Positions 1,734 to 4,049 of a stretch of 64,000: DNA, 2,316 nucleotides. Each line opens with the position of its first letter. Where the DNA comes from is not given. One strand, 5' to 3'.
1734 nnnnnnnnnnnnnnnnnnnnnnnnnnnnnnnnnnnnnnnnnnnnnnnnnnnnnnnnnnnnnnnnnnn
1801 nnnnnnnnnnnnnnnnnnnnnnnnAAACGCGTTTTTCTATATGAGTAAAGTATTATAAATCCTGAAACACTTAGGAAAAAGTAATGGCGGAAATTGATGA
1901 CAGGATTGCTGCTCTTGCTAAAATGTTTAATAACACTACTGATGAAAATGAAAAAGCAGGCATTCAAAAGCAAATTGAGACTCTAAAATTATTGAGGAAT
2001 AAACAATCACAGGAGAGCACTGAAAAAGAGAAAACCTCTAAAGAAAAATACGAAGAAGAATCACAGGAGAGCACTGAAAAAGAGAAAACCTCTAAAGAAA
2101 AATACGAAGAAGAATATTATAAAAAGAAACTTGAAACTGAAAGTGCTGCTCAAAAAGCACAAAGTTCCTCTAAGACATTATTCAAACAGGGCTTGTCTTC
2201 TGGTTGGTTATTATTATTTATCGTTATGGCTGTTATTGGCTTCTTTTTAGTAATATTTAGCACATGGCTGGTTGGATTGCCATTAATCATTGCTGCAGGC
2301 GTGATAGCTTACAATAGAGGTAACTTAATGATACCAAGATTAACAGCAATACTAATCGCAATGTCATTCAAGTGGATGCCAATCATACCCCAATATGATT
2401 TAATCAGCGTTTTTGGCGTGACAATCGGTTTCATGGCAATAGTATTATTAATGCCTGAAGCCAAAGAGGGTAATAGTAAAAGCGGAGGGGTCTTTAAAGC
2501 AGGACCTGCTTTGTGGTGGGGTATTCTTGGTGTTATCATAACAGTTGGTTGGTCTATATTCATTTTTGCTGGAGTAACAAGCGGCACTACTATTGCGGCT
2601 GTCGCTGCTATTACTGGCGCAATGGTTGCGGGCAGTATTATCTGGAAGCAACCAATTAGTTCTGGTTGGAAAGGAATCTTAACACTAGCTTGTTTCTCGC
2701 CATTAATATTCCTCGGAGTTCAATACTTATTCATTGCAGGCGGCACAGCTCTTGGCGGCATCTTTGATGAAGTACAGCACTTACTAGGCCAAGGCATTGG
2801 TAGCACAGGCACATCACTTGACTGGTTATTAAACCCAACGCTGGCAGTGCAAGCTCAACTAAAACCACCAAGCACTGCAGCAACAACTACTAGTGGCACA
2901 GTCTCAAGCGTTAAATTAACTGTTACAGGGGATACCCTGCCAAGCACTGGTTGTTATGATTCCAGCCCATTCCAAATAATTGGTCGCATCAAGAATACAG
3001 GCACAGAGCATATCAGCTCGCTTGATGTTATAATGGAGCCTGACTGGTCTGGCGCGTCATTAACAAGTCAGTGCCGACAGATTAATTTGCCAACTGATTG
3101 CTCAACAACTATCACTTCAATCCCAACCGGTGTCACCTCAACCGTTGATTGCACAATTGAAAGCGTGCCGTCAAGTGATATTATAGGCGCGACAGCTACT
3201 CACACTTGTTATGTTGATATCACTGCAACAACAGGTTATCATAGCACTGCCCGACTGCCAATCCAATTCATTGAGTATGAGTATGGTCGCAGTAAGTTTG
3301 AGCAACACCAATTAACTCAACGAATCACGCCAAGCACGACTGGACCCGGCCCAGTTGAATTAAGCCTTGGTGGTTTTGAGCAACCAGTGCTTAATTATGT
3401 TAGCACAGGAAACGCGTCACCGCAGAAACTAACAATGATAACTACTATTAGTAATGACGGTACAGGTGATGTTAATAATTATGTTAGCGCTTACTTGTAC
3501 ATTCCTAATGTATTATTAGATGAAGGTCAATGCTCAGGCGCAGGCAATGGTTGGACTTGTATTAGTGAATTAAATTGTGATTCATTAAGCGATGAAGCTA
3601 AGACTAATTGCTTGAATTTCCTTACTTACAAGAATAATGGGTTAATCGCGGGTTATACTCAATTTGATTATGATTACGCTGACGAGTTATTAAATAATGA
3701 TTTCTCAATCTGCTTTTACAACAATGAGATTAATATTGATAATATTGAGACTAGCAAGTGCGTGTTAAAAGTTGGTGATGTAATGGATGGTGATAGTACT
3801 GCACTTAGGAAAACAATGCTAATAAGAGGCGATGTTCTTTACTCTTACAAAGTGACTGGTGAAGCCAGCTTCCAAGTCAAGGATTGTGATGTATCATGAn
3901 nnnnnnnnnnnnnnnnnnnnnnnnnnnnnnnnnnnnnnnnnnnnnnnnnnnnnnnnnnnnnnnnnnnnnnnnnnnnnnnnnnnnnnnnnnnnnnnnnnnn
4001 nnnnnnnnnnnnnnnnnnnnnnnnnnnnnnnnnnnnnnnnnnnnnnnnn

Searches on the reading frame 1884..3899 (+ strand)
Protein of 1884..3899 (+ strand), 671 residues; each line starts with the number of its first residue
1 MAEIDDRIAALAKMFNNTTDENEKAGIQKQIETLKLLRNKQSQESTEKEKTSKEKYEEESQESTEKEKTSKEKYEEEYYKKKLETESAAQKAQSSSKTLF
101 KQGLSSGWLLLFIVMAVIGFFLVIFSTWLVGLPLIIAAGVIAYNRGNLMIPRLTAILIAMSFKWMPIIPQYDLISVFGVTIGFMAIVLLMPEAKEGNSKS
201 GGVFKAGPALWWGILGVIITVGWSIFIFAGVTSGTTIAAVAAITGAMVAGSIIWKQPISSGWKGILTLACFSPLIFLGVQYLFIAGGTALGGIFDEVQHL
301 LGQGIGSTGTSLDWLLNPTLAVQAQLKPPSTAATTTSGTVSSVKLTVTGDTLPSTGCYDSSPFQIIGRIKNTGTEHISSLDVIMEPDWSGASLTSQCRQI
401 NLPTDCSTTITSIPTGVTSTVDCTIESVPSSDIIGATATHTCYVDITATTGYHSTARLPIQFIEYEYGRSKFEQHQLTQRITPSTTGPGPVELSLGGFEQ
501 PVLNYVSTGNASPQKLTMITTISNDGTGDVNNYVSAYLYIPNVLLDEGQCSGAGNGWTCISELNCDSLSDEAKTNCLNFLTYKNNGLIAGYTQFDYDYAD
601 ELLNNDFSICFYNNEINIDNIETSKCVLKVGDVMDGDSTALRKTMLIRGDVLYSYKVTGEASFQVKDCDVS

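Call 47: search_protein_families(library=pfam, proteins=[window:1884-3899:+], max_evalue=0.001)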
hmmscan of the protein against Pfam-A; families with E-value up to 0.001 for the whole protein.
window:1884-3899:+ (671 aa): 2 families
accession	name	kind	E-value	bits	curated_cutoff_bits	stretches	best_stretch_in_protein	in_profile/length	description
PF22251.1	PFF1_TM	-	0.0006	19.9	32.3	1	26-126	154-252/300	Vacuolar membrane protease, transmembrane domain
PF19658.4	DUF6161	-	0.0009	19.2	27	0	31-129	21-119/216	Family of unknown function (DUF6161)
